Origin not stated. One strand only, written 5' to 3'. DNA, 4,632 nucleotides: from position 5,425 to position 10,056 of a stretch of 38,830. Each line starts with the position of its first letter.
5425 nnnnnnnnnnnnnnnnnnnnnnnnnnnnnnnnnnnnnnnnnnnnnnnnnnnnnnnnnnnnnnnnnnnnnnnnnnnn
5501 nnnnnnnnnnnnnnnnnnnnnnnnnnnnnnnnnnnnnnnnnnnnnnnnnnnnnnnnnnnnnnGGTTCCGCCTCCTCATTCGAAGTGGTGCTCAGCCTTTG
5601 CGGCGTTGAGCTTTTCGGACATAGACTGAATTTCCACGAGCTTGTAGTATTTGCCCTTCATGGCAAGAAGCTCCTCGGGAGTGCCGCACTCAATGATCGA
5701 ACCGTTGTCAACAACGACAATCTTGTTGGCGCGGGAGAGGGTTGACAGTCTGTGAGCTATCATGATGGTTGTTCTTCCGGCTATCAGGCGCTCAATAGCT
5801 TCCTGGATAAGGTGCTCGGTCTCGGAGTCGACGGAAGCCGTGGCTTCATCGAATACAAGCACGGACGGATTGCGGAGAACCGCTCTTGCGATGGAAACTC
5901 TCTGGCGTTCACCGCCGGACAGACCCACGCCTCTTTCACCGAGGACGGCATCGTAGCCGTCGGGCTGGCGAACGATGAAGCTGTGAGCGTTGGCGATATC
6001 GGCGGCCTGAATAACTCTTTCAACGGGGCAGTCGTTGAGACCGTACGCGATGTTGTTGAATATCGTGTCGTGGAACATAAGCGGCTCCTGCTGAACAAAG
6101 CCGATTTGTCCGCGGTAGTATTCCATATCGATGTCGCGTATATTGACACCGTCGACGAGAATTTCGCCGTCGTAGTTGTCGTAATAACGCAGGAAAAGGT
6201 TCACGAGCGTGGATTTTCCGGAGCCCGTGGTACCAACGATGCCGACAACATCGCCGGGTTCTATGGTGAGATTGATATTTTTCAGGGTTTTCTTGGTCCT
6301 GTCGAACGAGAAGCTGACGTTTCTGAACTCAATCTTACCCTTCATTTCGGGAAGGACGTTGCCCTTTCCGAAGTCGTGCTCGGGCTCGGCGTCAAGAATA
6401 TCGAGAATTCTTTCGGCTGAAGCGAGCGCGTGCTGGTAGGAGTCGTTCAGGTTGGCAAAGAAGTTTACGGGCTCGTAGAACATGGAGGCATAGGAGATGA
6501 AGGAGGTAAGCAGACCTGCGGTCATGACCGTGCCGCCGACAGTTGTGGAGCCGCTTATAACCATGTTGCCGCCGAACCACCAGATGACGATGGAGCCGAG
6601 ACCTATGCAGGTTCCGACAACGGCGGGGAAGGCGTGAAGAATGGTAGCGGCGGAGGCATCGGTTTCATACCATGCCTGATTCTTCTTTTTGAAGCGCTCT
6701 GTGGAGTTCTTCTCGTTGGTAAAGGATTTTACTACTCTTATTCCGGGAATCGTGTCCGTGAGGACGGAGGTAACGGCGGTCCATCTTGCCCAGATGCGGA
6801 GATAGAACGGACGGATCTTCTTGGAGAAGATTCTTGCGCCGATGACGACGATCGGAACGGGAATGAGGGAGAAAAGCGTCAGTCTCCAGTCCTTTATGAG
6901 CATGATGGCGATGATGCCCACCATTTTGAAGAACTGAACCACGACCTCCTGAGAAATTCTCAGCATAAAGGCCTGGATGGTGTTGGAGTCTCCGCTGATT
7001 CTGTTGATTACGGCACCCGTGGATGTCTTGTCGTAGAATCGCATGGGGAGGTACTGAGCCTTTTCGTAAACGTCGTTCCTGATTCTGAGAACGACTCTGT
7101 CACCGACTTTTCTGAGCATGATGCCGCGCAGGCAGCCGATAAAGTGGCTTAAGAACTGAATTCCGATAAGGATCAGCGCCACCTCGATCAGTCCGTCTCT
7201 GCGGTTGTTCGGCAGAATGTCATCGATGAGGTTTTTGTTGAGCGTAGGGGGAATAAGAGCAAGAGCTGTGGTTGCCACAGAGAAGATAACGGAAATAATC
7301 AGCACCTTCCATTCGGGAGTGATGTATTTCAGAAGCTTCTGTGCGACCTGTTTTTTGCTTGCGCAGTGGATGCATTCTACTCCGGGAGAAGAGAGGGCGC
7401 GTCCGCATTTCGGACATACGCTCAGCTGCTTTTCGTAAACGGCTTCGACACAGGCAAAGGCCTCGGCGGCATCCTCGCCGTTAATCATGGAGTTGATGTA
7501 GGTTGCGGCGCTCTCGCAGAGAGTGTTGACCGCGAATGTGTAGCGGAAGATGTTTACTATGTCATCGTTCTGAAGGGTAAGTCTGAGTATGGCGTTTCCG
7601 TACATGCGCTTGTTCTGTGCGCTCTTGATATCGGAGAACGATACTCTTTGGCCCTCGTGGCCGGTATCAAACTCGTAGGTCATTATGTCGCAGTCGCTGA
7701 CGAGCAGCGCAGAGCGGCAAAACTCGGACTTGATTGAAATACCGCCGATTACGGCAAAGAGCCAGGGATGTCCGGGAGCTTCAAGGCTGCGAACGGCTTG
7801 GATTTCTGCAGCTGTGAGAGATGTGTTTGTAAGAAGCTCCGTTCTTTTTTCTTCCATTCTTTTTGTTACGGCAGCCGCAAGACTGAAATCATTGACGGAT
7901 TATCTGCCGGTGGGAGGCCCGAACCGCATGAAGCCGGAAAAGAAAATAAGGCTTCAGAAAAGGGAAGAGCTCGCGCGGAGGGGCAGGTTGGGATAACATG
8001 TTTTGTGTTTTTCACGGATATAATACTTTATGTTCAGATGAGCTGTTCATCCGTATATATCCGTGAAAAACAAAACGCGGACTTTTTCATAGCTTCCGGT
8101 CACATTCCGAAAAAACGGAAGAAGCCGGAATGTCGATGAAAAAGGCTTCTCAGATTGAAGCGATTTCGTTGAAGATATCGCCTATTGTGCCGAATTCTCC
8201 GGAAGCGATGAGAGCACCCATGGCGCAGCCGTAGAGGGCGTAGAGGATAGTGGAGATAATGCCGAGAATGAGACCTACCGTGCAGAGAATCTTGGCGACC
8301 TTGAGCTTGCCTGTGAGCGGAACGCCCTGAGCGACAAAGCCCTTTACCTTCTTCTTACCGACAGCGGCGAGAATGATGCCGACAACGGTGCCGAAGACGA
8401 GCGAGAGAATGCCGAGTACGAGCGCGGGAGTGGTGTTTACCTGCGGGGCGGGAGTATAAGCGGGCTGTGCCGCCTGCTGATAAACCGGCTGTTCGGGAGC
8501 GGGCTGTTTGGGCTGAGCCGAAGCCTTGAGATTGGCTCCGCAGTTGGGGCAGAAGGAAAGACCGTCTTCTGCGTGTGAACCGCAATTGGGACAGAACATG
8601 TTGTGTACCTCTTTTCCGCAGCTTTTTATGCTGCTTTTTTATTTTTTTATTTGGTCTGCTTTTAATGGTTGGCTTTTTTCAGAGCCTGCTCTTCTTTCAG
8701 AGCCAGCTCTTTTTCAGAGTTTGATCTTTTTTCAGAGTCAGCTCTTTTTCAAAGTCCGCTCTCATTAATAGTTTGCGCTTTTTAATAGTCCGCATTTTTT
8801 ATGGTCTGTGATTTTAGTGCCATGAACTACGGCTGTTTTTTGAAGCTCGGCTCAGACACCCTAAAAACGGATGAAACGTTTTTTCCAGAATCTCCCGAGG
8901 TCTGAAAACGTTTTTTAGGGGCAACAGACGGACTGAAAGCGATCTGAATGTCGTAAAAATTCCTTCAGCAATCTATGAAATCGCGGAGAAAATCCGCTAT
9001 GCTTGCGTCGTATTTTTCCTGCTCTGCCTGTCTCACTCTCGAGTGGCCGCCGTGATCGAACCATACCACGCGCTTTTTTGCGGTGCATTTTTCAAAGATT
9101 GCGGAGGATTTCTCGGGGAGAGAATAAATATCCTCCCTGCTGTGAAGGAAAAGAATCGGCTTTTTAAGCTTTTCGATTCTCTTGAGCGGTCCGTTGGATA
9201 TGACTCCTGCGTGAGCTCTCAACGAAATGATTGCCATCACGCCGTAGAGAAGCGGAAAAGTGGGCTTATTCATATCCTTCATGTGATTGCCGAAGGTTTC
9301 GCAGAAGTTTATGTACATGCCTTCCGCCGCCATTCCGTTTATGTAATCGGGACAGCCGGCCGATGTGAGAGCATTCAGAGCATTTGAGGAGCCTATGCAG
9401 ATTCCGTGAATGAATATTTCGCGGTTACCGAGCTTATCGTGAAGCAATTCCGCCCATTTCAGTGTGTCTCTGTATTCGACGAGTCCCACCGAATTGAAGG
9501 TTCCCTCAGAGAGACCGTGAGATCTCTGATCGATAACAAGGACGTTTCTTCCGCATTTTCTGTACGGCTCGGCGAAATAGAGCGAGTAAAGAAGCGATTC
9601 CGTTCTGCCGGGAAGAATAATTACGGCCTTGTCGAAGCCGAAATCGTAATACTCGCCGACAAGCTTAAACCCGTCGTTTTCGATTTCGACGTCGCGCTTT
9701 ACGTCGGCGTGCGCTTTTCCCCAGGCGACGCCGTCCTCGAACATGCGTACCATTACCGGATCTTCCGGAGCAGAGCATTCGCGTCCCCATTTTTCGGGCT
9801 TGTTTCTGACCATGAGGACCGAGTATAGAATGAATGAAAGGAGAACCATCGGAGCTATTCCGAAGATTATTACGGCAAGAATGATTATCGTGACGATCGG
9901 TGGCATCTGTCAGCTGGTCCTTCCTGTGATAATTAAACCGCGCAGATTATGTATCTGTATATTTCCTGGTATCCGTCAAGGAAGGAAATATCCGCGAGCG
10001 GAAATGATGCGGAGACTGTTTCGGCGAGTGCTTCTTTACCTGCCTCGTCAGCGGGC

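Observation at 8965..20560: Eleven-gene lipid acylation and scavenging cluster resembling a split, duplicated Aas/LplT system joined to FakA/FakB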

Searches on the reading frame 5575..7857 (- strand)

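Call 6: search_protein_families(library=pfam, proteins=[window:5575-7857:-], max_evalue=0.01)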
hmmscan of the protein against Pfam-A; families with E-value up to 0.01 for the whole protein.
window:5575-7857:- (760 aa): 6 families
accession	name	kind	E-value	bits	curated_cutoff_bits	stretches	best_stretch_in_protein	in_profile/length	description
PF00664.28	ABC_membrane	-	3.4e-45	155.3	28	1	186-457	1-267/274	ABC transporter transmembrane region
PF00005.33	ABC_tran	-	9.5e-31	107.7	25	1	525-674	1-137/137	ABC transporter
PF02463.25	SMC_N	-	0.00063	19.7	40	0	645-716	136-211/220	RecF/RecN/SMC N terminal domain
PF01935.23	DUF87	-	0.0039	17.8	23.2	0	538-557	26-45/220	Helicase HerA, central domain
PF20720.3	nSTAND3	-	0.0057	16.8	27.2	0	535-566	17-48/155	Novel STAND NTPase 3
PF13555.12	AAA_29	-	0.0075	16.4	27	0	529-552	16-39/61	P-loop containing region of AAA domain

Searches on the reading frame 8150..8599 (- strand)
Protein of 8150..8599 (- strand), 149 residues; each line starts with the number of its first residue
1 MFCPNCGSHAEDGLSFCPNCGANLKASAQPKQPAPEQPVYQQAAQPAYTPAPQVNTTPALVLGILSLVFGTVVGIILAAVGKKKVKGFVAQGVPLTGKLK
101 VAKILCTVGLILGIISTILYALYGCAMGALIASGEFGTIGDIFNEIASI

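Call 6: search_protein_families(library=pfam, proteins=[window:8150-8599:-], max_evalue=0.01)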
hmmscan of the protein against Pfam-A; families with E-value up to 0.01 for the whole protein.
window:8150-8599:- (149 aa): 11 families
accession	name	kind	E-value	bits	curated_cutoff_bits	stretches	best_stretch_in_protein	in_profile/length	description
PF13240.11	Zn_Ribbon_1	-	1e-06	28.8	25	1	2-24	1-23/23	zinc-ribbon domain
PF13248.11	Zn_ribbon_3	-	1.7e-06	27.7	27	1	3-24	5-26/26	zinc-ribbon domain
PF24460.1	DUF7575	-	9.2e-06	25.4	28.5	1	3-24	6-27/28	Domain of unknown function (DUF7575)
PF24463.1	DUF7577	-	6.9e-05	22.8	28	1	2-24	4-26/27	Domain of unknown function (DUF7577)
PF13273.12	DUF4064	-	0.0001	22.9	32.1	0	100-136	3-39/102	Protein of unknown function (DUF4064)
PF12773.13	DZR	-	0.00011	22.7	27.3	1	3-25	1-23/45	Double zinc ribbon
PF08271.17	Zn_Ribbon_TF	-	0.0012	18.7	29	1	1-22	1-27/43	TFIIB zinc-binding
PF14803.11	Zn_ribbon_Nudix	-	0.0023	18.3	25.6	0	16-26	2-12/34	Nudix N-terminal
PF02591.20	Zn_ribbon_9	-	0.0038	17.7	29.1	0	10-22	19-31/33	C4-type zinc ribbon domain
PF13828.11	DUF4190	-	0.0062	16.7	35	0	59-123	5-62/62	Domain of unknown function (DUF4190)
PF03119.21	DNA_ligase_ZBD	-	0.0095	16.2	25.8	0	3-11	2-10/27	NAD-dependent DNA ligase C4 zinc finger domain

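Call 88: search_protein_families(library=ncbifam, proteins=[window:8150-8599:-], max_evalue=0.001)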
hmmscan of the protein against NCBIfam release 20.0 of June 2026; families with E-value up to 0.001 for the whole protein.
window:8150-8599:- (149 aa): 1 family
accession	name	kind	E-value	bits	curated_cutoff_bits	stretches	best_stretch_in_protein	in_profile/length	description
NF040945.1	CCC_membrane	equivalog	0.00018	21.8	65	0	55-128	1-83/99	CCC motif membrane protein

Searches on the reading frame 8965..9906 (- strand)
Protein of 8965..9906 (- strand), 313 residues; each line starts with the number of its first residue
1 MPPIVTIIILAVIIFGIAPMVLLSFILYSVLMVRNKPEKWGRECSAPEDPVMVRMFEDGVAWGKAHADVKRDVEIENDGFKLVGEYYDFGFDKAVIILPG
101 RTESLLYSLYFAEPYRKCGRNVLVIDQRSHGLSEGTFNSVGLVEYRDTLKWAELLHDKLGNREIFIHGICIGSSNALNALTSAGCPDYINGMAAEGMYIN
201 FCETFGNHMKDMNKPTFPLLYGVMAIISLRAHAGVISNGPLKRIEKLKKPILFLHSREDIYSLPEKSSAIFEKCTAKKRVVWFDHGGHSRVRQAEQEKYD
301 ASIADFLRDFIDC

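Call 6: search_protein_families(library=pfam, proteins=[window:8965-9906:-], max_evalue=0.01)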
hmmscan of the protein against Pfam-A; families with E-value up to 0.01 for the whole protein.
window:8965-9906:- (313 aa): 2 families
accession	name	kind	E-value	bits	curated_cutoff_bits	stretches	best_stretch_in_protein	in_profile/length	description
PF00561.26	Abhydrolase_1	-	2.2e-10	41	25.8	1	94-196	2-101/245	alpha/beta hydrolase fold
PF12146.15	Hydrolase_4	-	3.1e-10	40.2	27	2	93-193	5-105/239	Serine aminopeptidase, S33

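Call 24: search_solved_structures(query=window:8965-9903:-, max_evalue=0.01)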
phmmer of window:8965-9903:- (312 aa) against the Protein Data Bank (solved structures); distinct sequences matched with E-value up to 0.01: 2.
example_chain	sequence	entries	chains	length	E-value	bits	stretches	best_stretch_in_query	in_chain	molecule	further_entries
5g59_A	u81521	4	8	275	5.6e-11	45.7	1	70-309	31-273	ESTERASE | Uncharacterized protein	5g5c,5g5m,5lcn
7dq9_A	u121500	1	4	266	0.0028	20.4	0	239-306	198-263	Predicted hydrolases or acyltransferases (Alpha/beta hydrolase superfamily)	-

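Call 88: search_protein_families(library=ncbifam, proteins=[window:8965-9906:-], max_evalue=0.001)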
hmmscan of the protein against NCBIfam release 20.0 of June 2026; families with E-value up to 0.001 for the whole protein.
window:8965-9906:- (313 aa): 0 families
